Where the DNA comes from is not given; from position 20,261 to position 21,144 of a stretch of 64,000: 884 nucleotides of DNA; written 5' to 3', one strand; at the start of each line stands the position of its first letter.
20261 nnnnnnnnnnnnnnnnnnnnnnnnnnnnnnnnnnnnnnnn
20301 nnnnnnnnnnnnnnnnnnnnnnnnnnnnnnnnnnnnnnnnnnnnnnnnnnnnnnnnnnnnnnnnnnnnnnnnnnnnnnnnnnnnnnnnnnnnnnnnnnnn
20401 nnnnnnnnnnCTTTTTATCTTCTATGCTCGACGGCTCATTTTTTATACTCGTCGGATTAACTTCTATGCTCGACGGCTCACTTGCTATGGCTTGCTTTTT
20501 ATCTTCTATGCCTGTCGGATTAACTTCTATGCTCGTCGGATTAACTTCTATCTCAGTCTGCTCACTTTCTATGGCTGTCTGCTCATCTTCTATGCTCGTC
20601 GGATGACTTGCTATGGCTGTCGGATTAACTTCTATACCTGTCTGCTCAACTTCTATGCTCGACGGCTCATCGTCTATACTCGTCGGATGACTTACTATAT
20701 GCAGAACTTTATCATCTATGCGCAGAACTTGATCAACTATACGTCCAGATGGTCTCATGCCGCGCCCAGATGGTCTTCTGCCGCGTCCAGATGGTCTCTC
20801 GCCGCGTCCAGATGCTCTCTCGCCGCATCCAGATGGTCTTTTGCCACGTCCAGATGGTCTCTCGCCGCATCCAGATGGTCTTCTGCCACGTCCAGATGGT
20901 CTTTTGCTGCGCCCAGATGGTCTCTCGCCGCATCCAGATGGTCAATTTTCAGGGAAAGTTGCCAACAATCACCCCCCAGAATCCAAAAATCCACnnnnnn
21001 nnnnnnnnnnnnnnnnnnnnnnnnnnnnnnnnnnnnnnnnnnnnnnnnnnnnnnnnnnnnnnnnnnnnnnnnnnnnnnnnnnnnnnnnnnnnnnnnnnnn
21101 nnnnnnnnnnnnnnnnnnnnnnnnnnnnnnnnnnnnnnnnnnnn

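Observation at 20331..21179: Two abutting perfect 21-bp tandem arrays upstream of the M20 peptidase gene, open as heptad-repeat ORFs in several frames on both strands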

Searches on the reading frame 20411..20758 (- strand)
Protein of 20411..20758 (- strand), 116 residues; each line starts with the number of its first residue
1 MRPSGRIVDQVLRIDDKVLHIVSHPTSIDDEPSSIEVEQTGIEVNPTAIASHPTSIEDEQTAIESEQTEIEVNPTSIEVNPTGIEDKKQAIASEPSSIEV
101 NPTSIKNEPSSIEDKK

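Call 39: find_homologous_proteins(query=window:20411-20758:-, max_evalue=0.01)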
Query seq(116 aa) (116 aa): 1 proteins with E <= 0.01 among 106 candidates.
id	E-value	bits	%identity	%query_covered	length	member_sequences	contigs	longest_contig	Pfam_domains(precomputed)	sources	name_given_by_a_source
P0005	2.0e-5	43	84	27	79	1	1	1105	-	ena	-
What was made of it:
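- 20408..20758 (-): ORF of 116 aa (SIEVNPT-type acidic heptads). It ends at a TAA inside a repeat unit. In other copies the same frame lacks a start codon or is interrupted. One weak protein match only (call 39).
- The SIEVNPT frame has essentially no protein relatives (call 39). Only one weak protein match was found (call 39).
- Tried and rejected: Silent-cassette idea, in which T1 serves as a donor for a larger expressed repeat protein: no larger protein with SIEVNPT-type repeats exists in the 5.8-billion-protein collection (call 39).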

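Call 81: predict_structure(protein=window:20411-20758:-)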
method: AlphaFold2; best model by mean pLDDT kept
length: 116 residues; sequences in the alignment: 1
mean_pLDDT: 62.8   pTM: 0.12
mean pLDDT of the five models: 62.8, 57.9, 56.5, 56.3, 44.2
residues with pLDDT >= 90: 0; 70-90: 34; 50-70: 74; < 50: 8
segments of 3 or more residues with pLDDT < 50: 19-21
pLDDT, mean of each block of 10 residues (from residue 1): 53 52 53 68 61 55 61 76 60 68 75 76
secondary structure, 60 per line:
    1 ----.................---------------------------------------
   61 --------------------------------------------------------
elements in order: H5-21
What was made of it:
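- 20408..20758 (-): AlphaFold2 pLDDT 63, pTM 0.12 (call 81).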

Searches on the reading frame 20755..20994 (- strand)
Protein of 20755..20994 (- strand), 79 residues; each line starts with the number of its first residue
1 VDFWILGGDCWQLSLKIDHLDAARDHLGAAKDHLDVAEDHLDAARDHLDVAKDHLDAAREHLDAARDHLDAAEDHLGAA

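Call 14: search_protein_families(library=pfam, max_evalue=0.01, proteins=[window:20755-20994:-])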
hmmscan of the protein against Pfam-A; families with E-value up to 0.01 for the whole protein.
window:20755-20994:- (79 aa): 3 families
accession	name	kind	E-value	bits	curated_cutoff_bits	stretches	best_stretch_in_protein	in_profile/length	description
PF05739.25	SNARE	-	0.00042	20.7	26.8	0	33-59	9-35/53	SNARE domain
PF09486.15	HrpB7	-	0.00083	20.3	29.7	1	14-57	68-111/157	Bacterial type III secretion protein (HrpB7)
PF14525.12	AraC_binding_2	-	0.00094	19.4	27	1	8-71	97-156/173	AraC-binding-like domain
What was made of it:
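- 20755..20994 (-): ORF of 79 aa (DHLDAAR), antisense to the 140-aa ORF. It is open in all T2 types but shows no other support. The only Pfam matches are below threshold (call 14).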
